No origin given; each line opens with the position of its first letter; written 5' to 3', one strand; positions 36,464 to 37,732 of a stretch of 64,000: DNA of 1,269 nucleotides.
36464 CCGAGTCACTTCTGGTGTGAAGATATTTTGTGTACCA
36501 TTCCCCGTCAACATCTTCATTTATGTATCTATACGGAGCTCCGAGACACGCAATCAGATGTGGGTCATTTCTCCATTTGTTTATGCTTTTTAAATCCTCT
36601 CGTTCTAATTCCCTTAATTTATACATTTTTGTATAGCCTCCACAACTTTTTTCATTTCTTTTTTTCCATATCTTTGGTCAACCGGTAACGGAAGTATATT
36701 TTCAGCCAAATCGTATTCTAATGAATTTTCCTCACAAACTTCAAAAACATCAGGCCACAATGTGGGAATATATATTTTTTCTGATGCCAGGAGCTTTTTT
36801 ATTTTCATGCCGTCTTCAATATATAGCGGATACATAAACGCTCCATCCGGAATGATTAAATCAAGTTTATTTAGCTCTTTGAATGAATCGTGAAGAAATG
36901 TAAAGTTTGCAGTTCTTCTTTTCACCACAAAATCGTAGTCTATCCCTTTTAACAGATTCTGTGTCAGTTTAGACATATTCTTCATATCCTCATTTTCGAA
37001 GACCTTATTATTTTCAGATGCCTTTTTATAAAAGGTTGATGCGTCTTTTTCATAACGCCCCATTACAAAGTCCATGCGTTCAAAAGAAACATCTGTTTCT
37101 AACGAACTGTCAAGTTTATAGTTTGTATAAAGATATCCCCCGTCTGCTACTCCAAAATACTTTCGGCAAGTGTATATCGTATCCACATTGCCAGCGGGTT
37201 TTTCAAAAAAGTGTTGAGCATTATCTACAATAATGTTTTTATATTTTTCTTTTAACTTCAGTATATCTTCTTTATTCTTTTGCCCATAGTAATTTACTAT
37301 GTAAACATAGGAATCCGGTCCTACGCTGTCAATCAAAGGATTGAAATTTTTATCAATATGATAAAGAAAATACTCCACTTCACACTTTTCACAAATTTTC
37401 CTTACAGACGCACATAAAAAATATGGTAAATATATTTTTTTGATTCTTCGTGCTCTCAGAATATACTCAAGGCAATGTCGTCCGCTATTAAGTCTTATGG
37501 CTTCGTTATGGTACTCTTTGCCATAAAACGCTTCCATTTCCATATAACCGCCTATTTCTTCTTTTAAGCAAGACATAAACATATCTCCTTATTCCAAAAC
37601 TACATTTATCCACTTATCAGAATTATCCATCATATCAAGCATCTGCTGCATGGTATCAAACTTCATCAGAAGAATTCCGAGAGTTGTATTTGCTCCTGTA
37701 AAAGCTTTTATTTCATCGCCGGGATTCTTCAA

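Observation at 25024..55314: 30-kb surface-glycan locus rich in ATP-grasp amide ligases, with CapA and TupA-like proteins and a permease, consistent with a teichuronopeptide-like, amino-acid-decorated polymer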

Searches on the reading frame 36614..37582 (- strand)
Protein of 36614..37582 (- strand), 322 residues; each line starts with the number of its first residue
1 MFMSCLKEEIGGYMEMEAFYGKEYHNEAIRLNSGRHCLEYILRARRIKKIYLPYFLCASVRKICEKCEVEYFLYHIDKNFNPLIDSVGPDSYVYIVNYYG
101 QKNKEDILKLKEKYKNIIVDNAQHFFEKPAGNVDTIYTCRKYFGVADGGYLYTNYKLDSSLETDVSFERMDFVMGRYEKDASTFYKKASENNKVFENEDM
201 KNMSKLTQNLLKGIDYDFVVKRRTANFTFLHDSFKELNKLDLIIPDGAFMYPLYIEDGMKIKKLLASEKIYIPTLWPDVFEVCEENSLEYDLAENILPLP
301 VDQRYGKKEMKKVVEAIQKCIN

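Call 4: search_protein_families(library=pfam, proteins=[window:36614-37582:-])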
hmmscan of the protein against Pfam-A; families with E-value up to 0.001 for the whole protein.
window:36614-37582:- (322 aa): 0 families

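Call 17: search_protein_families(library=ncbifam, proteins=[window:36614-37582:-], max_evalue=0.00001)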
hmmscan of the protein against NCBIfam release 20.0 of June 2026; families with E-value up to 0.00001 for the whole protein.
window:36614-37582:- (322 aa): 0 families

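Call 21: search_solved_structures(query=window:36614-37582:-, max_evalue=1)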
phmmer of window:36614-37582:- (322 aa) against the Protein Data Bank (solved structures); distinct sequences matched with E-value up to 1: 4.
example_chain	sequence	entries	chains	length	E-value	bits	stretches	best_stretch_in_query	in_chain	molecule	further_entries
6jbo_A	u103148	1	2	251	0.47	13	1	92-152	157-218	Alginate-binding protein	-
3at7_A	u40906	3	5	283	0.6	12.7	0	92-152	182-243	Alginate-binding flagellin | Alginate-binding protein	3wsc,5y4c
3pvh_A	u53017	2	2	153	0.8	12.3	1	198-308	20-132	UPF0603 protein At1g54780, chloroplastic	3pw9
3ptj_A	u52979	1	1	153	0.97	12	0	198-308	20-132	UPF0603 protein At1g54780, chloroplastic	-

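Call 28: find_homologous_proteins(query=window:36614-37582:-, max_evalue=0.001)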
Query window:36614-37582:- (322 aa): 5076 proteins with E <= 0.001 among 6663 candidates; the best 120 are listed.
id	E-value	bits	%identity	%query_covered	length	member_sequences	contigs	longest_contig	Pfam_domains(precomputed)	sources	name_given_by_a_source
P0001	5.0e-214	728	100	99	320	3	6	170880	-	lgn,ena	-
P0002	2.9e-167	574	78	99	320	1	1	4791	-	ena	-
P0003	8.0e-156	536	72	100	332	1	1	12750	-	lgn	-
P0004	1.2e-155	536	72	97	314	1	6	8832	-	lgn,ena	-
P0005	7.0e-147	507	69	95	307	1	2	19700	-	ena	-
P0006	2.3e-146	505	68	97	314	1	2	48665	-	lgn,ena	-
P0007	2.9e-122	426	58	96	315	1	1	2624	-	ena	-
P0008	1.2e-121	424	60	98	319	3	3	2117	-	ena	-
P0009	1.7e-121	424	57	97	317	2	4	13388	-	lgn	-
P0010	5.8e-120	419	54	97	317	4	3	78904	-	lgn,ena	-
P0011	6.5e-120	418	58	98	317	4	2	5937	-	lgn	-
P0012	6.8e-120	418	58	96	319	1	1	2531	-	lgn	-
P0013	1.6e-119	417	56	98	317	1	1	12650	-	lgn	-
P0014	4.5e-119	416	57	98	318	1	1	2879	-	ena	-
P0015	6.0e-119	415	55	98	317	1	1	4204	-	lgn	-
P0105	6.1e-112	392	54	97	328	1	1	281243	-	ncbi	-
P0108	9.4e-112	392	53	96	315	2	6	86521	-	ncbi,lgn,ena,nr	ncbi:MAG: hypothetical protein IJ158_01380 [Treponema sp.]|nr:hypothetical protein [Treponema sp.]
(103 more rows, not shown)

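Call 31: find_encoding_contigs(protein=P0105, flank=10000, max_places=2)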
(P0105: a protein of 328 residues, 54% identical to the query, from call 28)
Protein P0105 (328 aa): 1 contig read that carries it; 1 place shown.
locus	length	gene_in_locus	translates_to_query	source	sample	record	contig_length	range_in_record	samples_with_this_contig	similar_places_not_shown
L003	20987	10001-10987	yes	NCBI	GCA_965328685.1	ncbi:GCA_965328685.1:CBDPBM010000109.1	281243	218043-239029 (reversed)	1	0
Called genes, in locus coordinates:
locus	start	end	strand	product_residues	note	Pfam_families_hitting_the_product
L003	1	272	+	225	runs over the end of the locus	PF13279:4HBT_2, PF03061:4HBT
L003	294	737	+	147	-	-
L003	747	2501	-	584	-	PF00990:GGDEF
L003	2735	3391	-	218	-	PF02254:TrkA_N, PF00107:ADH_zinc_N (faint), PF02080:TrkA_C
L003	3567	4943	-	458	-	PF02386:TrkH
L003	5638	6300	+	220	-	PF01712:dNK (weak), PF02223:Thymidylate_kin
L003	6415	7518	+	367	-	PF00155:Aminotran_1_2 (weak), PF01041:DegT_DnrJ_EryC1, PF01212:Beta_elim_lyase (faint)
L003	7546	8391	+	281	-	PF02397:Bac_transf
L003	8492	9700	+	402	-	PF02786:CPSase_L_D2 (faint), PF02655:ATP-grasp_3, PF07478:Dala_Dala_lig_C, PF13535:ATP-grasp_4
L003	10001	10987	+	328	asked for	-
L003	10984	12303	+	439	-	PF02786:CPSase_L_D2, PF07478:Dala_Dala_lig_C, PF13535:ATP-grasp_4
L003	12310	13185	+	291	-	PF01370:Epimerase, PF04321:RmlD_sub_bind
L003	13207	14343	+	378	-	PF13439:Glyco_transf_4, PF20706:GT4-conflict, PF00534:Glycos_transf_1, PF13692:Glyco_trans_1_4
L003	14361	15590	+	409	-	PF04932:Wzy_C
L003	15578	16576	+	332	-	PF17101:Stealth_CR1, PF11380:Stealth_CR2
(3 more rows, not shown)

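Call 32: find_encoding_contigs(protein=P0108, flank=10000, max_places=2)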
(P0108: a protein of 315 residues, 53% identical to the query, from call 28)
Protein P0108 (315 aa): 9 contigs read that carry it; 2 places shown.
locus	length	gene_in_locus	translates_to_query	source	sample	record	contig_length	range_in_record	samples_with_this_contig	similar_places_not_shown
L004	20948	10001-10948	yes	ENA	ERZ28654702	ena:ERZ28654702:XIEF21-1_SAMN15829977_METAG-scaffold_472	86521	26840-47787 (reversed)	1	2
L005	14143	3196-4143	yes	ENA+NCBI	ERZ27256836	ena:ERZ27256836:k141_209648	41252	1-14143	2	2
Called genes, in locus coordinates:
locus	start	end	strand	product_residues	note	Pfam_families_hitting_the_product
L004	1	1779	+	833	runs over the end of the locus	PF02348:CTP_transf_3, PF12804:NTP_transf_3 (weak), PF08241:Methyltransf_11, PF08242:Methyltransf_12, PF13489:Methyltransf_23, PF13649:Methyltransf_25, PF13847:Methyltransf_31 (weak)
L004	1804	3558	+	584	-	PF00069:Pkinase, PF03109:ABC1 (faint), PF07714:PK_Tyr_Ser-Thr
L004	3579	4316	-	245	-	PF00005:ABC_tran, PF13304:AAA_21 (faint), PF02463:SMC_N (weak)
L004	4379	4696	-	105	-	PF12844:HTH_19, PF13560:HTH_31 (weak), PF01381:HTH_3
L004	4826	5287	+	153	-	-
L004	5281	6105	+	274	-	PF00535:Glycos_transf_2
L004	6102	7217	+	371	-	PF00155:Aminotran_1_2 (weak), PF01041:DegT_DnrJ_EryC1, PF01212:Beta_elim_lyase (faint)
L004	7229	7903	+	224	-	PF08889:WbqC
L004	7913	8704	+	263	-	PF01073:3Beta_HSD, PF01370:Epimerase, PF16363:GDP_Man_Dehyd, PF07993:NAD_binding_4 (weak)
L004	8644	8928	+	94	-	-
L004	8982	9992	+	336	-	PF01073:3Beta_HSD, PF01370:Epimerase, PF13460:NAD_binding_10 (weak), PF16363:GDP_Man_Dehyd, PF07993:NAD_binding_4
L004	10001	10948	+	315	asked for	-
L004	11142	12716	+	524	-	PF09820:AAA-ATPase_like, PF08011:PDDEXK_9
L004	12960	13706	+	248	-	PF00535:Glycos_transf_2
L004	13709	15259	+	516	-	-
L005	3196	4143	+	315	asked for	-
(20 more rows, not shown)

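Call 36: predict_structure(alignment_id=A1)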
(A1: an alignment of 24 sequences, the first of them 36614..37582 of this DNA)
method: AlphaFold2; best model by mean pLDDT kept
length: 322 residues; sequences in the alignment: 24
mean_pLDDT: 87.6   pTM: 0.87
mean pLDDT of the five models: 87.6, 86.0, 85.4, 84.7, 83.4
residues with pLDDT >= 90: 217; 70-90: 67; 50-70: 22; < 50: 16
segments of 3 or more residues with pLDDT < 50: 1-16
pLDDT, mean of each block of 10 residues (from residue 1): 40 49 93 95 97 92 95 96 93 97 96 97 94 94 87 94 83 63 68 81 91 92 97 96 94 93 87 80 93 93 89 94 87
secondary structure, 60 per line:
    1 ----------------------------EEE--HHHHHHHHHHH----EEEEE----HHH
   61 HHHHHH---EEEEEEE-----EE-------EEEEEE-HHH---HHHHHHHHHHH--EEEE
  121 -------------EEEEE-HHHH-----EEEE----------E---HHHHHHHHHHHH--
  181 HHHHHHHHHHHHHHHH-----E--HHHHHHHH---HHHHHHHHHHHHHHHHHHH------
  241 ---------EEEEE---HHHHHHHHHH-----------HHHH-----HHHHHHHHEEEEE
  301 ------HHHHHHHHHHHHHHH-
elements in order: E29-31 H34-44 E49-53 H58-66 E70-76 E91-96 H104-114 E117-120 E134-138 H140-143 E149-152 H167-178 H181-196 H205-212 H216-234 E250-254 H258-267 H279-282 H288-295 E296-300 H307-321

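Call 38: fold_search(model_id=the predicted structure, library=pdb)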
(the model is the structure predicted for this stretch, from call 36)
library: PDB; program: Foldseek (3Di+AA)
matches with E <= 10: 1661; with E <= 0.001: 988
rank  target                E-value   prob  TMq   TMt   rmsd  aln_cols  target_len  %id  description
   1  4oca                  8.8e-13  1.00  0.63  0.57   8.2       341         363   14  Cryatal structure of ArnB K188A complexted with PLP and UDP-Ara4N (released 2014-03-12)
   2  3bn1_C                1.1e-12  1.00  0.64  0.57   9.4       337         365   15  Crystal structure of GDP-perosamine synthase (released 2008-03-18)
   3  7b0m                  1.4e-12  1.00  0.63  0.55  10.1       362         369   17  Sugar transaminase from a metagenome collected from troll oil field production water (released 2021-12-01)
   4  5u1z_D                1.6e-12  1.00  0.63  0.57   8.6       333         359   15  X-ray structure of the WlarG aminotransferase, apo form, from Campylobacter jejune (released 2017-01-11)
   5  4qgr_B                2.8e-12  1.00  0.62  0.54   9.5       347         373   15  Crystal structure of a DegT DnrJ EryC1 StrS aminotransferase from Brucella abortus (released 2014-06-18)
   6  2oga_A                3.0e-12  1.00  0.63  0.55   9.1       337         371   15  X-ray crystal structure of S. venezuelae DesV in complex with ketimine intermediate (released 2007-05-15)
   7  2oga_C                3.4e-12  1.00  0.63  0.56   9.1       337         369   15  X-ray crystal structure of S. venezuelae DesV in complex with ketimine intermediate (released 2007-05-15)
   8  5u20_D                3.4e-12  1.00  0.62  0.56   8.6       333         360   14  X-ray structure of the WlaRG aminotransferase from Campylobacter jejuni, internal PLP-aldimine (released 2017-01-11)
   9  5u1z_A                6.6e-12  1.00  0.61  0.55   9.2       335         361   14  X-ray structure of the WlarG aminotransferase, apo form, from Campylobacter jejune (released 2017-01-11)
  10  3dr4_C                7.0e-12  1.00  0.62  0.55   8.6       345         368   15  GDP-perosamine synthase K186A mutant from Caulobacter crescentus with bound sugar ligand (released 2008-10-14)
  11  3dr4_B                8.4e-12  1.00  0.62  0.55   8.9       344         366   15  GDP-perosamine synthase K186A mutant from Caulobacter crescentus with bound sugar ligand (released 2008-10-14)
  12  5u23_D                8.9e-12  1.00  0.61  0.54   8.7       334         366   16  X-ray structure of the WlaRG aminotransferase from Campylobacter jejuni in complex with TDP-Qui3N (released 2017-01-11)
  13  3dr4_A                9.5e-12  1.00  0.63  0.56   9.3       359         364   15  GDP-perosamine synthase K186A mutant from Caulobacter crescentus with bound sugar ligand (released 2008-10-14)
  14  3dr4_D                1.1e-11  1.00  0.62  0.55   9.4       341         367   16  GDP-perosamine synthase K186A mutant from Caulobacter crescentus with bound sugar ligand (released 2008-10-14)
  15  3bn1_A                1.3e-11  1.00  0.61  0.55   8.9       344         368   15  Crystal structure of GDP-perosamine synthase (released 2008-03-18)
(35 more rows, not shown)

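Call 41: find_related_loci(query=A1, collection=genome_contigs, flank=10000)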
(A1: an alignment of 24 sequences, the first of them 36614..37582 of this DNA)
Query A1 (322 aa) in genome_contigs; peptide patterns used: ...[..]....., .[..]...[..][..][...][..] (x = any residue, [..] = any of these).
599 stretches matched a pattern (row limit reached: there are more); 559 encode a relative of the query (tblastn E <= 1e-3); the best 80 are kept; 80 distinct loci.
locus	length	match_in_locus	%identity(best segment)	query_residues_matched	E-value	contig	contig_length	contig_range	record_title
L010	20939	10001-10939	57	6-317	8e-124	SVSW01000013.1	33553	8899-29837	MAG: Oscillospiraceae bacterium isolate SIG679 NODE_27480_length_33553_cov_1.783641, whole genome shotgun sequence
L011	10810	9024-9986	55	4-320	1e-120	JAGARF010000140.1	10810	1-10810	MAG: Clostridia bacterium isolate RGIG8700 Water_deer_Colon-3__c296856, whole genome shotgun sequence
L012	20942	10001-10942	54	9-322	4e-119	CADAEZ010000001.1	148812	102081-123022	MAG: uncultured Ruminococcus sp. isolate RUG13235 genome assembly, contig: RUG13235_asm_1, whole genome shotgun sequence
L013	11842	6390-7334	55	8-322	2e-118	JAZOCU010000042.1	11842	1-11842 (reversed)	MAG: Oscillospiraceae bacterium isolate T1900044755_TS20190421.MAGScoT_cleanbin_000002 SGB_2267_k141_986963, whole genom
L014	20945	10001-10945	54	8-321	2e-117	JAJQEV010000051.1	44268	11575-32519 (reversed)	MAG: Clostridiales bacterium isolate MI.B2_1 NODE_82_length_44268_cov_41.209328, whole genome shotgun sequence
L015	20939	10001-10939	57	8-319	6e-117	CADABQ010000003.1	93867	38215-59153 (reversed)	MAG: uncultured Lachnospiraceae bacterium isolate RUG13148 genome assembly, contig: RUG13148_asm_3, whole genome shotgun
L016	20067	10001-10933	56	8-317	1e-116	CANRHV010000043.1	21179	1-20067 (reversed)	MAG: uncultured Monoglobus sp. isolate Lapin-022__bin79 genome assembly, contig: Lapin-022__NODE_2445_length_21179_cov_5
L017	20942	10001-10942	53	9-321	1e-116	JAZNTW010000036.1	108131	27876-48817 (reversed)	MAG: Oscillospiraceae bacterium isolate T1900044802_TS20190268.MAGScoT_cleanbin_000003 SGB_2717_k141_1722932, whole geno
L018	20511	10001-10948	52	1-320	1e-116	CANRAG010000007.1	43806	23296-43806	MAG: uncultured Clostridia bacterium isolate Lapin-016__bin66 genome assembly, contig: Lapin-016__NODE_712_length_43806_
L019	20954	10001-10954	52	5-319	5e-116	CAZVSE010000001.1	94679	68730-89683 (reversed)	MAG TPA_asm: uncultured Ruminococcus sp. isolate SRP315200_co1_838 genome assembly, contig: NODE_98_length_94679_cov_29.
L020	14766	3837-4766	55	8-317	8e-116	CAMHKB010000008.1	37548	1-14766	MAG: uncultured Clostridia bacterium isolate SRR11784284_bin.26_metaWRAP_v1.3_MAG genome assembly, contig: ERZ12203208.3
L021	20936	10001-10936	54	8-319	4e-115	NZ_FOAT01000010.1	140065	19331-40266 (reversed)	Ruminococcus albus strain KH2T6, whole genome shotgun sequence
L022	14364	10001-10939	53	8-319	5e-115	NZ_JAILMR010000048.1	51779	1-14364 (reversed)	MAG: Ruminococcus sp. isolate RUI259 k141_13414065_flag=0_multi=24.9907_len=51779, whole genome shotgun sequence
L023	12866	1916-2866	54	7-322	5e-115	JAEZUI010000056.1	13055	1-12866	MAG: Bacillota bacterium isolate OH_PDB_83 k127_838634, whole genome shotgun sequence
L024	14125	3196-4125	53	6-314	1e-114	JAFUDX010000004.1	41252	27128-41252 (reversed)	MAG: Treponema sp. isolate RGIG4406 Roe_deer_Omasum-2__c224, whole genome shotgun sequence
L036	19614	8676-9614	51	6-317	5e-109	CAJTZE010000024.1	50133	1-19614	MAG TPA_asm: uncultured Dorea sp. isolate MGBC121214 genome assembly, contig: MGBC121214.24, whole genome shotgun sequen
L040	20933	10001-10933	53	9-317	2e-108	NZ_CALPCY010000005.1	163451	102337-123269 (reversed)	Otoolea muris strain DSM 111138 NODE_5_length_163451_cov_105.681455, whole genome shotgun sequence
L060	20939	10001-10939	51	8-319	4e-105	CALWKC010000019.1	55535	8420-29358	MAG: uncultured Lachnospira sp. isolate BRZ_PD__bin65 genome assembly, contig: BRZ_PD__NODE_706_length_55535_cov_6.64935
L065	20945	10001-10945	51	8-321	2e-104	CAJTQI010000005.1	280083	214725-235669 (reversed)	MAG TPA_asm: uncultured Lachnospiraceae bacterium isolate MGBC111861 genome assembly, contig: MGBC111861.5, whole genome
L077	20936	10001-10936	50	8-319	1e-101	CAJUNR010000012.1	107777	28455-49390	MAG TPA_asm: uncultured Lachnospiraceae bacterium isolate MGBC159988 genome assembly, contig: MGBC159988.12, whole genom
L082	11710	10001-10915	51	9-317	1e-101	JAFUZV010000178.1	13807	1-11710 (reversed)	MAG: Selenomonadaceae bacterium isolate RGIG4976 Roe_deer_Rumen-5__c479931, whole genome shotgun sequence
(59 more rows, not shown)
